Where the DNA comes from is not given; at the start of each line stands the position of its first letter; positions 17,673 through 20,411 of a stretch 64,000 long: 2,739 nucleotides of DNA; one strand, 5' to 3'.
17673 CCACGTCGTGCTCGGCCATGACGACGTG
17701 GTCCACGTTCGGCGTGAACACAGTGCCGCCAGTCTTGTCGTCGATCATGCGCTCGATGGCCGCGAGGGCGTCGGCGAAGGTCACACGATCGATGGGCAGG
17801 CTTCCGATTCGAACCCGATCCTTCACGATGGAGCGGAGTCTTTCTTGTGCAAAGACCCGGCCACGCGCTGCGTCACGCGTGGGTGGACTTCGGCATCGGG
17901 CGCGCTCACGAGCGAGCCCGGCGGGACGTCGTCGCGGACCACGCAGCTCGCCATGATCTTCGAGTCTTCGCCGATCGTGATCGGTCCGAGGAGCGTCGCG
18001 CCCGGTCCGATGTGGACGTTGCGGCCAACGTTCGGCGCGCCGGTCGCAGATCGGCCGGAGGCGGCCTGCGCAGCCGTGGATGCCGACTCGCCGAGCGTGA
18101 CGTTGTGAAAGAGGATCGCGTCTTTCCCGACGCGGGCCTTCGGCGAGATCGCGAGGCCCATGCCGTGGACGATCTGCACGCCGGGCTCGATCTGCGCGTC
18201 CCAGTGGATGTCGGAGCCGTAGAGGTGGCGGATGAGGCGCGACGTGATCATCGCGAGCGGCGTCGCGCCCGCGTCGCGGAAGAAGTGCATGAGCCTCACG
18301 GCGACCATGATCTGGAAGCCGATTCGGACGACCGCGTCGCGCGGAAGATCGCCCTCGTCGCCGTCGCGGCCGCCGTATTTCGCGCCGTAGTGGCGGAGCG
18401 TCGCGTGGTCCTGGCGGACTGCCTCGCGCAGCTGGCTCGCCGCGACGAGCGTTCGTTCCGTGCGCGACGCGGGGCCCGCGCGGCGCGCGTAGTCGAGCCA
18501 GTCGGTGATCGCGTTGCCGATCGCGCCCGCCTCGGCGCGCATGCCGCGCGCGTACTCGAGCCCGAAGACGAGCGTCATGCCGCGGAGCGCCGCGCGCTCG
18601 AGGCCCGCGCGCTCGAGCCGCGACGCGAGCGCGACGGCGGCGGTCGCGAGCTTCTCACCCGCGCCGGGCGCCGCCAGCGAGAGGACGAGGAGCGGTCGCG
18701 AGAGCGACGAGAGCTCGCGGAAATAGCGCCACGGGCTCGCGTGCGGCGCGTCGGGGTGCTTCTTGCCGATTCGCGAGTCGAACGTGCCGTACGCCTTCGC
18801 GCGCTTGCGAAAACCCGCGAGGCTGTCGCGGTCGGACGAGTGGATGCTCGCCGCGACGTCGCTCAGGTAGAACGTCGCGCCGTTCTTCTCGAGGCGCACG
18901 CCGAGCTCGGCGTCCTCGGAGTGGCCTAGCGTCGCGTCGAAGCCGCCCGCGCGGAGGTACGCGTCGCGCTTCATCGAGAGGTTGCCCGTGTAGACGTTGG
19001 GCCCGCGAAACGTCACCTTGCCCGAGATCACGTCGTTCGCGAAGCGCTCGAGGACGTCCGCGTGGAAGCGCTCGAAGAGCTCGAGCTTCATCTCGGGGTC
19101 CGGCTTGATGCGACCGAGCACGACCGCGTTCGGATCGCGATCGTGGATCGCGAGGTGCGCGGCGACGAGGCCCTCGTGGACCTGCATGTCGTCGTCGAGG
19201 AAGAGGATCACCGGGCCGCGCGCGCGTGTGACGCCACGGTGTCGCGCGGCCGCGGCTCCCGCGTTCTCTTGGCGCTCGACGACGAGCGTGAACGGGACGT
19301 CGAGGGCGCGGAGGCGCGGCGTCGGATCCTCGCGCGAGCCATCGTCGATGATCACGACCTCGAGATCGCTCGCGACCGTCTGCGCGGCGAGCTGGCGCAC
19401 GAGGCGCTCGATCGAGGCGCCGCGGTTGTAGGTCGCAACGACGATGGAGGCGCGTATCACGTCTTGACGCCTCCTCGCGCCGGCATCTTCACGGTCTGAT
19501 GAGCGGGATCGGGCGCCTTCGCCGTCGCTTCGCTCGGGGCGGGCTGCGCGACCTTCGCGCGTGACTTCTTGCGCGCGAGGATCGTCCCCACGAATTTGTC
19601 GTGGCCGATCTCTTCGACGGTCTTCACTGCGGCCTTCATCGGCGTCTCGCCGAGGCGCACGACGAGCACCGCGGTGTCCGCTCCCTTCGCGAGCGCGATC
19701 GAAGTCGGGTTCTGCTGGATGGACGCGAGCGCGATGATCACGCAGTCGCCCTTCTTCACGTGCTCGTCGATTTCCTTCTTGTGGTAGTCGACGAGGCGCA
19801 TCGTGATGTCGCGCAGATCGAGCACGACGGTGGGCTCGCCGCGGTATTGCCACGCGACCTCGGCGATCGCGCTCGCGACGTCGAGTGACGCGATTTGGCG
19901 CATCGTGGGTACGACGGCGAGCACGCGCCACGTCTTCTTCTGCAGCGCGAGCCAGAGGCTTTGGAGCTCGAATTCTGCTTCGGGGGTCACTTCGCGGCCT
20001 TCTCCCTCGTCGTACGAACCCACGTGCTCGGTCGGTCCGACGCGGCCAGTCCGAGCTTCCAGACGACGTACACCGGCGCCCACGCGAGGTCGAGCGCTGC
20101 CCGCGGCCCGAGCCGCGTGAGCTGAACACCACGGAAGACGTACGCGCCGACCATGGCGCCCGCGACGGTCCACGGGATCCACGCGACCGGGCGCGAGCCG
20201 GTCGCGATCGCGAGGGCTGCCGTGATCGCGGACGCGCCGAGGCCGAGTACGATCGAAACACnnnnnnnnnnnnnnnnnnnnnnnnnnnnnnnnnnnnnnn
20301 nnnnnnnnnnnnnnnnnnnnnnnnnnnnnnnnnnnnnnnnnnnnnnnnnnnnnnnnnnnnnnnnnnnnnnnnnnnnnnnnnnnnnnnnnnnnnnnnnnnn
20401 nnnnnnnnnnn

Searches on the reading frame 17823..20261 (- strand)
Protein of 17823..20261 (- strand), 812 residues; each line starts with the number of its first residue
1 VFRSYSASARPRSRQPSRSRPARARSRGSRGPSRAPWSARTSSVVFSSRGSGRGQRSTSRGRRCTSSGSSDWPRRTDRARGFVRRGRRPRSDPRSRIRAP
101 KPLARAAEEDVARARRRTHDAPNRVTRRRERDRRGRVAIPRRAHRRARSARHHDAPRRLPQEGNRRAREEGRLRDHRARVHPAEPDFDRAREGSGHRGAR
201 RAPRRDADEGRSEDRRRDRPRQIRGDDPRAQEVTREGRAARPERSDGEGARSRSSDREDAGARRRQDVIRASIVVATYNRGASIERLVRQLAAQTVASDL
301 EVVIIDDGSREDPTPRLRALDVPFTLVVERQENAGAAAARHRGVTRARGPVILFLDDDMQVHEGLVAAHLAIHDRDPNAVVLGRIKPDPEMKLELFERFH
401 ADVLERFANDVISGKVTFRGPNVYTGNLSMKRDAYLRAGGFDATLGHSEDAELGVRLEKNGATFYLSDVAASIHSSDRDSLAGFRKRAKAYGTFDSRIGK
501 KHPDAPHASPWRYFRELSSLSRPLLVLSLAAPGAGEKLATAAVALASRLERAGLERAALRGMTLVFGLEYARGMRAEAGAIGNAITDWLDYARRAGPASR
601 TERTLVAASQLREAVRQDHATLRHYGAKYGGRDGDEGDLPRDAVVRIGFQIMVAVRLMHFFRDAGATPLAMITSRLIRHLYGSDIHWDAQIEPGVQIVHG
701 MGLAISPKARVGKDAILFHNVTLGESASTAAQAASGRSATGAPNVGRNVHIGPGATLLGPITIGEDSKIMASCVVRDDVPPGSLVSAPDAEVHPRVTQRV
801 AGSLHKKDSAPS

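Call 11: search_protein_families(library=pfam, proteins=[window:17823-20261:-], max_evalue=0.001)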
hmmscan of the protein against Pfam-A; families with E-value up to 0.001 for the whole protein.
window:17823-20261:- (812 aa): 6 families
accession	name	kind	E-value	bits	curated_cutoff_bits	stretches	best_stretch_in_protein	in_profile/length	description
PF00535.33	Glycos_transf_2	-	4.4e-23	82.5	23.3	1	272-398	1-128/168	Glycosyl transferase family 2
PF10111.15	Glyco_tranf_2_2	-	4.6e-09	36.6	27.3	1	273-486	2-230/276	Glycosyltransferase like family 2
PF00132.30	Hexapep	-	6.9e-09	35.5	27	1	744-776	3-35/36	Bacterial transferase hexapeptide (six repeats)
PF13641.12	Glyco_tranf_2_3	-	1.7e-08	35.2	27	1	272-486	4-222/230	Glycosyltransferase like family 2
PF13632.12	Glyco_trans_2_3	-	4.8e-05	23.7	27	1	351-525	1-165/198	Glycosyl transferase family group 2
PF13506.12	Glyco_transf_21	-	9.3e-05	22.4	21.7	1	341-486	23-167/174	Glycosyl transferase family 21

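Call 48: search_protein_families(library=ncbifam, proteins=[window:17823-20261:-], max_evalue=0.001)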
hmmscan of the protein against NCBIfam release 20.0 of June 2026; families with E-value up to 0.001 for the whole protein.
window:17823-20261:- (812 aa): 30 families (the best 25 are shown)
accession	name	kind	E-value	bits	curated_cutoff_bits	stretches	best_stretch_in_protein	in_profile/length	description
NF041875.1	EPS_EpsD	equivalog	1.9e-103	346.3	370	1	272-583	2-315/325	exopolysaccharide biosynthesis glycosyltransferase EpsD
TIGR03965.1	mycofact_glyco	equivalog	3.6e-30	105.3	280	1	269-615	74-418/467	mycofactocin biosynthesis glycosyltransferase MftF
NF041874.1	EPS_EpsC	equivalog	1.3e-29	103.1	150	1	645-787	24-158/168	serine O-acetyltransferase EpsC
TIGR01172.1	cysE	equivalog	1.5e-25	90.1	210.65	1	647-785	26-156/162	serine O-acetyltransferase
NF008349.0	PRK11132.1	equivalog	9e-14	51.2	397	1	648-787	107-238/273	serine O-acetyltransferase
NF007482.0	PRK10073.1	equivalog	5.5e-13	48.6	423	1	270-372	7-109/334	glycosyltransferase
NF041394.1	GtaseAglG_Halo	equivalog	1.2e-12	47.7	440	1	270-454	2-194/304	glucosyl-dolichyl phosphate glucuronosyltransferase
TIGR04283.1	glyco_like_mftF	equivalog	2e-11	43.9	182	1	272-478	2-187/221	TIGR04283 family arsenosugar biosynthesis glycosyltransferase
NF038299.1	EPS_HpsN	equivalog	8.5e-11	41.4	425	1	271-386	3-120/317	hormogonium polysaccharide biosynthesis glycosyltransferase HpsN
NF007564.0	PRK10191.1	equivalog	1.1e-10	41.3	196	1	663-792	38-158/162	colanic acid biosynthesis acetyltransferase WcaB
TIGR04016.1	WcaB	equivalog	1.6e-10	40.7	194.65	1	664-792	23-142/146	colanic acid biosynthesis acetyltransferase WcaB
NF038302.1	EPS_HpsE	equivalog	2.4e-10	39.9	300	1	272-390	4-129/307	hormogonium polysaccharide biosynthesis glycosyltransferase HpsE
TIGR03937.1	PgaC_IcaA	equivalog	2.9e-10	39.7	422.3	1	257-363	33-140/407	poly-beta-1,6-N-acetyl-D-glucosamine synthase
NF050819.1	PolSacchBiosHfsG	equivalog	5.4e-10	38.9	500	1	282-554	23-297/302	polysaccharide biosynthesis protein HfsG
TIGR03570.1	NeuD_NnaD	subfamily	9.1e-10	38.5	160.8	1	688-786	99-197/202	NeuD/PglB/VioB family sugar acetyltransferase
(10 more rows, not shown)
